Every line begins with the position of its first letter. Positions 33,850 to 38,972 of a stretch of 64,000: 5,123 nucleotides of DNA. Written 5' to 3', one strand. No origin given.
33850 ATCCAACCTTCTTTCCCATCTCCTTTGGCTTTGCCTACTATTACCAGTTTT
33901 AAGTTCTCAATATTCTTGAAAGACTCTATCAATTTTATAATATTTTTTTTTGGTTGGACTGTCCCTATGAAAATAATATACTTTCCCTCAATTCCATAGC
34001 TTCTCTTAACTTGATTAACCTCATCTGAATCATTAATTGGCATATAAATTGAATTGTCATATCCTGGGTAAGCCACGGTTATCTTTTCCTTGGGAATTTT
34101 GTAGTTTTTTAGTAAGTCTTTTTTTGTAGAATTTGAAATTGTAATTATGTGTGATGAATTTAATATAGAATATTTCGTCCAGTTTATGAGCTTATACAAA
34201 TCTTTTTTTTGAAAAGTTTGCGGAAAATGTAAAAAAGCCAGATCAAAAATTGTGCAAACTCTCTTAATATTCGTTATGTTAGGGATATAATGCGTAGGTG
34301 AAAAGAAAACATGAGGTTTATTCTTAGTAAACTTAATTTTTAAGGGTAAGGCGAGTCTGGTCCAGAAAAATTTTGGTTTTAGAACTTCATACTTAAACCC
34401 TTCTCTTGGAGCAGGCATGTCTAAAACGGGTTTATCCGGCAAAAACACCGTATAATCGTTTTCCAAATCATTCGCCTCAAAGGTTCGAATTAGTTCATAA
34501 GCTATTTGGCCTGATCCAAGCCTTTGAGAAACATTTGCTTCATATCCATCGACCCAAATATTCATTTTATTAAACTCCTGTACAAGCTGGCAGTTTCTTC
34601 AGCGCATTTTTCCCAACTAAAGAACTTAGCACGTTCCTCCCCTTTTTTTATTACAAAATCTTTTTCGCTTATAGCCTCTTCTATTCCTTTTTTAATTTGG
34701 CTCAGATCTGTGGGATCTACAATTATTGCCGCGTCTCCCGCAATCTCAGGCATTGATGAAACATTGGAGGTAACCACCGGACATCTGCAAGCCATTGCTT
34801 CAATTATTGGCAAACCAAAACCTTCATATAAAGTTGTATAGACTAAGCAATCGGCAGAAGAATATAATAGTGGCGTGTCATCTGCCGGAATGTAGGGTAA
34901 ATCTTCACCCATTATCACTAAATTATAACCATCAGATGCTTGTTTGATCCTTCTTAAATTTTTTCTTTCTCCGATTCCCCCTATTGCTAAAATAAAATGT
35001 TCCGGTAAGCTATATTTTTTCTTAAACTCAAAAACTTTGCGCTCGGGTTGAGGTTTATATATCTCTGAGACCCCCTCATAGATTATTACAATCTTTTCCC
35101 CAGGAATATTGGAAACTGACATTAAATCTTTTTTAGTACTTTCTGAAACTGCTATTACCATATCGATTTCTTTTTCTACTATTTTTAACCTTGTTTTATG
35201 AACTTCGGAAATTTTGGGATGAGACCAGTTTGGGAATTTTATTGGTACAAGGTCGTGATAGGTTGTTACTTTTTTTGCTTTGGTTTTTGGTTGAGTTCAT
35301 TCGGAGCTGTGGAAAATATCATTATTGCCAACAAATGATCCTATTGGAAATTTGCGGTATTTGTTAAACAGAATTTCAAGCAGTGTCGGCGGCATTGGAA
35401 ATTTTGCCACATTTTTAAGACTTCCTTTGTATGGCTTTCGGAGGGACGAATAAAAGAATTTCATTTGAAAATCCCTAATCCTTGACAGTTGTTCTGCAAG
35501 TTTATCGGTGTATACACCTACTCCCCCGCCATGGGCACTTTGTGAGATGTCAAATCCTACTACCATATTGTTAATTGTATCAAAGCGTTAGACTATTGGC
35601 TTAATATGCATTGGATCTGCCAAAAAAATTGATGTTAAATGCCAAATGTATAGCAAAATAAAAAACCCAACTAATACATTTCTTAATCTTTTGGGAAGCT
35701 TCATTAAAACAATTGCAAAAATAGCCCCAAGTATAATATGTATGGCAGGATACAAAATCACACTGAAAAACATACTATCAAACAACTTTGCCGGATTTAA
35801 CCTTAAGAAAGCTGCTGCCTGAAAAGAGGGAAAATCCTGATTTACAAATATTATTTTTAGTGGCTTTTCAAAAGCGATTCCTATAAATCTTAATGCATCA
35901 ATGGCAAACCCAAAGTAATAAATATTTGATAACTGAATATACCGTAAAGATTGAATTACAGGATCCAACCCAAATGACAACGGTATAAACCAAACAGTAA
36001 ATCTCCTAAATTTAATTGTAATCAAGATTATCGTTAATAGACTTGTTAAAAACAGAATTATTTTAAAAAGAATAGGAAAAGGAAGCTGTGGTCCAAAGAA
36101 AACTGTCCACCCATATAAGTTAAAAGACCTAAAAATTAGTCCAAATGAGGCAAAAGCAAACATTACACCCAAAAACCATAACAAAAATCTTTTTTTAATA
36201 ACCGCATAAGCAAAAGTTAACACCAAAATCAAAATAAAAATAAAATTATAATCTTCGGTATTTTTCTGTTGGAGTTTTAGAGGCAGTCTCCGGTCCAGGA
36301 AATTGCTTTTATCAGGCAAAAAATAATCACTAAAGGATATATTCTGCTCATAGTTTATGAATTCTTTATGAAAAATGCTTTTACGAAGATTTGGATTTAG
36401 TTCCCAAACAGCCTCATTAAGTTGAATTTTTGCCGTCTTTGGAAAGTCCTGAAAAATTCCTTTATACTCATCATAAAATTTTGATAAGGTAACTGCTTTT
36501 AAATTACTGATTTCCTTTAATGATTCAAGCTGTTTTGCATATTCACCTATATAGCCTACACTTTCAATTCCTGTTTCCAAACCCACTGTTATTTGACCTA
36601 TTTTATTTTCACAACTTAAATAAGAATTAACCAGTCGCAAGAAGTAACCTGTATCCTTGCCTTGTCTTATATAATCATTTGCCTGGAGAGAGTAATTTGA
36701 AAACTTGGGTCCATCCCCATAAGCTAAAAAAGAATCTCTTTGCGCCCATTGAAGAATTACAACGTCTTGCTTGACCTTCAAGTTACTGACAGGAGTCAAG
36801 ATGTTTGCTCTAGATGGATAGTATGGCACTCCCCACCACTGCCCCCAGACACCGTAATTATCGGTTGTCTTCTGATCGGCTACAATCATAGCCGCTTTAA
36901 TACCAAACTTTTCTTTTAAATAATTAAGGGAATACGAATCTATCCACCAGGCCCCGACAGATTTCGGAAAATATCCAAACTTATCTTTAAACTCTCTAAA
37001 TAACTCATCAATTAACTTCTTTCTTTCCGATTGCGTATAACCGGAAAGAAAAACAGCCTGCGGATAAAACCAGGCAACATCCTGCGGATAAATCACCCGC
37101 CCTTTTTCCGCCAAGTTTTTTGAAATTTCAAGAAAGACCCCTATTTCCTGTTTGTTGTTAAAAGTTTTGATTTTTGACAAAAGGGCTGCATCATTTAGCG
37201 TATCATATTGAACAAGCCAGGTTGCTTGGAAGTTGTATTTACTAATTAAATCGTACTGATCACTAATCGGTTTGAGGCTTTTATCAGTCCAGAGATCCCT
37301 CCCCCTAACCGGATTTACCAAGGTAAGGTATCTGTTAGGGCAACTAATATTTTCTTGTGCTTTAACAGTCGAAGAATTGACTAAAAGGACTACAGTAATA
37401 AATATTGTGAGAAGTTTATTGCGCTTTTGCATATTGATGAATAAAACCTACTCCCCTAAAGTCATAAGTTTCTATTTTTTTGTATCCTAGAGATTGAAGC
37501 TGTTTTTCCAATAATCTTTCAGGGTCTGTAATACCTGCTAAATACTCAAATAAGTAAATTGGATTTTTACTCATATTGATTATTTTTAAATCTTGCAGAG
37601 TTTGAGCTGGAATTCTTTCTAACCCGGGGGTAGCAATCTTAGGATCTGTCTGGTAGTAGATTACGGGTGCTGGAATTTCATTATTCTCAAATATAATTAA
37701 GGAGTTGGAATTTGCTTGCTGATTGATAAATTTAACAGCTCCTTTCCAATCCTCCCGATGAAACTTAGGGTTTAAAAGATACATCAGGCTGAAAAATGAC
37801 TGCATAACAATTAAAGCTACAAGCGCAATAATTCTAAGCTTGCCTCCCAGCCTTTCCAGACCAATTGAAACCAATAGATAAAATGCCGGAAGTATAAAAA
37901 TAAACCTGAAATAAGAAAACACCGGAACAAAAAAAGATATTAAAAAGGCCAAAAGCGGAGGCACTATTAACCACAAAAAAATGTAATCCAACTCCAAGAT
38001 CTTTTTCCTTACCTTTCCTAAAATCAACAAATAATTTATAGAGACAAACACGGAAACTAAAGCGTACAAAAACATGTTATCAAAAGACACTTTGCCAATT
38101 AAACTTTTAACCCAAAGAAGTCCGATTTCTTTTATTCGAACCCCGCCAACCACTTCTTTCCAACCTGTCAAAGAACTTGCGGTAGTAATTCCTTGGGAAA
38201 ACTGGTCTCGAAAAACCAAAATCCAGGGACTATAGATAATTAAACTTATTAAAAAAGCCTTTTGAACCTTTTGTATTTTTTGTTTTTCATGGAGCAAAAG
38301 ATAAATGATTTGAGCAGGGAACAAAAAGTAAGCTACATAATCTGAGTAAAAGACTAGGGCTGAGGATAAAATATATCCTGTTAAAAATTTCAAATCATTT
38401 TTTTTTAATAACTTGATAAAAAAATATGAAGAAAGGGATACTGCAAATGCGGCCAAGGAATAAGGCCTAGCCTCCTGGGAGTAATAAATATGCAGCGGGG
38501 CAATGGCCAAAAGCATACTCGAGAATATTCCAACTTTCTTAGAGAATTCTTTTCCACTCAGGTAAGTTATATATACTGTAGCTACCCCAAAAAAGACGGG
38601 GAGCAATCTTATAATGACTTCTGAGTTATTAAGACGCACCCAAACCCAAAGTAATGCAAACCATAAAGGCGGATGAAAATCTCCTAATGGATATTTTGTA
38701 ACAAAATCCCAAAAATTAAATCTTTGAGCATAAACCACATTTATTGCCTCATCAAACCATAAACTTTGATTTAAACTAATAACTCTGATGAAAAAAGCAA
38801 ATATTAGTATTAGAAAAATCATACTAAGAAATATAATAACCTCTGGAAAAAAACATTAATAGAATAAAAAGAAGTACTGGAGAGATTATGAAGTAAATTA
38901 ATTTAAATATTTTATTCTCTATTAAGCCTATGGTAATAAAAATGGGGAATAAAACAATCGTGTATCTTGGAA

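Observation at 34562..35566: GT4 glycosyltransferase gene interrupted by a single in-frame TGA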

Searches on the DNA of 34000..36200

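Call 28: search_rna_families(source=window, start=34000, end=36200, threshold=evalue, max_evalue=1)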
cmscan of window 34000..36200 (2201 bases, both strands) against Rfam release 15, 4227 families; matches with E-value up to 1: 0.
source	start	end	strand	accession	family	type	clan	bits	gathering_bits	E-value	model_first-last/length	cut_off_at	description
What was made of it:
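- On Bacterial selenoprotein gene: Call 28: no Rfam hit at E <= 1.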

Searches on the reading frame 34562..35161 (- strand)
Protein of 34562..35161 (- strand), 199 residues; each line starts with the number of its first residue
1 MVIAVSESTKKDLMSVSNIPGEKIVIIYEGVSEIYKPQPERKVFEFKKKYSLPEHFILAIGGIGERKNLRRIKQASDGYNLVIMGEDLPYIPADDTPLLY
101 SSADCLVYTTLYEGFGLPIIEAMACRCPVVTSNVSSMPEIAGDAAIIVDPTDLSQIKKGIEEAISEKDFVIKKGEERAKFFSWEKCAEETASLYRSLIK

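Call 14: find_encoding_contigs(protein=window:34562-35161:-, flank=4000, max_places=10)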
Protein window:34562-35161:- (199 aa): 1 contig read that carries it; 1 place shown.
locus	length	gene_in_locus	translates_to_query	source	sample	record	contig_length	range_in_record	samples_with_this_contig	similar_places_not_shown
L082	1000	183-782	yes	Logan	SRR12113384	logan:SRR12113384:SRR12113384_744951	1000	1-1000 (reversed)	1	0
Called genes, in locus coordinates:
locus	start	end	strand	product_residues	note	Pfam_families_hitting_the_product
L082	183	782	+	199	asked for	PF00534:Glycos_transf_1, PF13692:Glyco_trans_1_4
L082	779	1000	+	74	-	?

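Call 21: list_cluster_members(proteins=[P0121, window:34562-35161:-, window:33450-34565:-, window:35588-37432:-])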
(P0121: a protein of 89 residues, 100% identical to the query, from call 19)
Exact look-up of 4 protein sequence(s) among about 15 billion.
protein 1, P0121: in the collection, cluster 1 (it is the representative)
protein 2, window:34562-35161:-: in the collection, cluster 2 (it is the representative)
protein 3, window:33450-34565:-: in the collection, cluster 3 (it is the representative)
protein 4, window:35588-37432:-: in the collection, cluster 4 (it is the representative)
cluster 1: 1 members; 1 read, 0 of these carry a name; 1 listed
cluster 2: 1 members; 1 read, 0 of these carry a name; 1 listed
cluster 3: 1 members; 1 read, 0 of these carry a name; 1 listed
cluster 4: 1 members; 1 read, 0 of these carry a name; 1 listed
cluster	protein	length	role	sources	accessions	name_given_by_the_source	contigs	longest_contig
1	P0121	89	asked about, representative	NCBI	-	-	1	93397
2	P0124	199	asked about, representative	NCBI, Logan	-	-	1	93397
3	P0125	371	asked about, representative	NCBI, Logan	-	-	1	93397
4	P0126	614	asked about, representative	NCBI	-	-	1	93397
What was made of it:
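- The 89-aa fragment is recorded from the NCBI contig alone (call 21), so no independent assembly confirms the TGA allele. The TGA allele is recorded only from the NCBI MAG (call 21).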

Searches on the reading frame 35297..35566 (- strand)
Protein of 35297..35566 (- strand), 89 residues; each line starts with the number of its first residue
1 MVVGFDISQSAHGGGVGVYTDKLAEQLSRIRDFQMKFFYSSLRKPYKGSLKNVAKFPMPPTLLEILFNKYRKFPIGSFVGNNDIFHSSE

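Call 13: find_encoding_contigs(protein=window:35297-35566:-, flank=4000, max_places=10)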
Protein window:35297-35566:- (89 aa): no gene with exactly this product is on record in the collection.

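Call 19: find_homologous_proteins(query=window:35303-35566:-, max_evalue=1e-10)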
Query seq(88 aa) (88 aa): 3 proteins with E <= 1e-10 among 3 candidates.
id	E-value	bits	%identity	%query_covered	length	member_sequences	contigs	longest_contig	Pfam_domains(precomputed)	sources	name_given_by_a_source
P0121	4.1e-52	192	100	100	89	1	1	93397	-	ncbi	-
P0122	1.2e-27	114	64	100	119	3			PF13439.13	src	-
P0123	4.6e-22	96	68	78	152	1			-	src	-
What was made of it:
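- Tried and rejected: A protein search with the N-terminal 88 aa found only the NCBI entry itself and two hits of 64-68% identity (call 19).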

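Call 20: find_encoding_contigs(protein=P0121, flank=10000, max_places=10)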
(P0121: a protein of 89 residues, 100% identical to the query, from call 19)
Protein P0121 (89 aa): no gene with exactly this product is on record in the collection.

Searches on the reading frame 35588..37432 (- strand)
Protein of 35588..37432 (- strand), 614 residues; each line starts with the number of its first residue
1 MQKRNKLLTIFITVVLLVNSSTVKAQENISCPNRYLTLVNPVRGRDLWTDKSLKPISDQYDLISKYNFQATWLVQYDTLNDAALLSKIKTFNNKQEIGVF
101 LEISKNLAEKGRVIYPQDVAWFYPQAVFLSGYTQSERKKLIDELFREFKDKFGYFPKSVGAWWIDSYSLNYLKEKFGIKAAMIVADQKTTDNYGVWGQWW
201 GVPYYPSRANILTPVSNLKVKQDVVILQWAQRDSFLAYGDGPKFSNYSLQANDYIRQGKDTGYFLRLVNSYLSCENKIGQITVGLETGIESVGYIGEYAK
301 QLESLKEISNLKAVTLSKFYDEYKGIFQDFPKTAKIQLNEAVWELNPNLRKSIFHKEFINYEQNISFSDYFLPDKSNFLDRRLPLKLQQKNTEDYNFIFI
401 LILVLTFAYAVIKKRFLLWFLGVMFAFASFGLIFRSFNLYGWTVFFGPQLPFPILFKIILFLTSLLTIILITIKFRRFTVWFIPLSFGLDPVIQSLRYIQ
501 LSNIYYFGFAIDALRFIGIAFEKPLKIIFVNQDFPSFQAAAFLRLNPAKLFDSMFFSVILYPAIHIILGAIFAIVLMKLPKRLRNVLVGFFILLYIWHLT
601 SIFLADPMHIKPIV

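Call 8: search_protein_families(library=pfam, proteins=[window:35588-37432:-], max_evalue=0.01)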
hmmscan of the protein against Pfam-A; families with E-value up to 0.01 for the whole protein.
window:35588-37432:- (614 aa): 0 families

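Call 15: find_encoding_contigs(protein=window:35588-37432:-, flank=4000, max_places=10)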
Protein window:35588-37432:- (614 aa): no gene with exactly this product is on record in the collection.
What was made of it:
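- Tried and rejected: Exact look-ups of the 89-aa fragment and the 614-aa neighbour returned no contig DNA (calls 13, 15, 20).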

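Call 39: search_protein_families(library=ncbifam, proteins=[window:35588-37432:-], max_evalue=0.00001)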
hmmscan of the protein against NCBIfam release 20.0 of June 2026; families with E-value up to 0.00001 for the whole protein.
window:35588-37432:- (614 aa): 0 families

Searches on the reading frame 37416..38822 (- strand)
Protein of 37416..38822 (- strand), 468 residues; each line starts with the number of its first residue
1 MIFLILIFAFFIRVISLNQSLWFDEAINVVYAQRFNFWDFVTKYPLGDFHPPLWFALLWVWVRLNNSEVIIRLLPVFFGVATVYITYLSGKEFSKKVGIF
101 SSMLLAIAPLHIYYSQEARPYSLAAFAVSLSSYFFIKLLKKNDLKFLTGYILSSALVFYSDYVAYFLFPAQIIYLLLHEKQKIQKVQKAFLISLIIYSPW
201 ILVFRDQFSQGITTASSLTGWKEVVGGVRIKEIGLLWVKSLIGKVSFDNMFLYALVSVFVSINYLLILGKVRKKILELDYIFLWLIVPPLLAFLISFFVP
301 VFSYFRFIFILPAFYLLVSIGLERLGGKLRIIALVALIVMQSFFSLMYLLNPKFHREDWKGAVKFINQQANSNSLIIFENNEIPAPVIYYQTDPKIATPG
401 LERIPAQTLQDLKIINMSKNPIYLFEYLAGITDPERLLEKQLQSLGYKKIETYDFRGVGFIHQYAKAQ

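Call 8: search_protein_families(library=pfam, proteins=[window:37416-38822:-], max_evalue=0.01)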
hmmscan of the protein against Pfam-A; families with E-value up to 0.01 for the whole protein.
window:37416-38822:- (468 aa): 1 family
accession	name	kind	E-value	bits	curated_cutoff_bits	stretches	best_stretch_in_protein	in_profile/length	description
PF13231.12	PMT_2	-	6.4e-15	56.2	26.1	1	50-201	2-158/160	Dolichyl-phosphate-mannose-protein mannosyltransferase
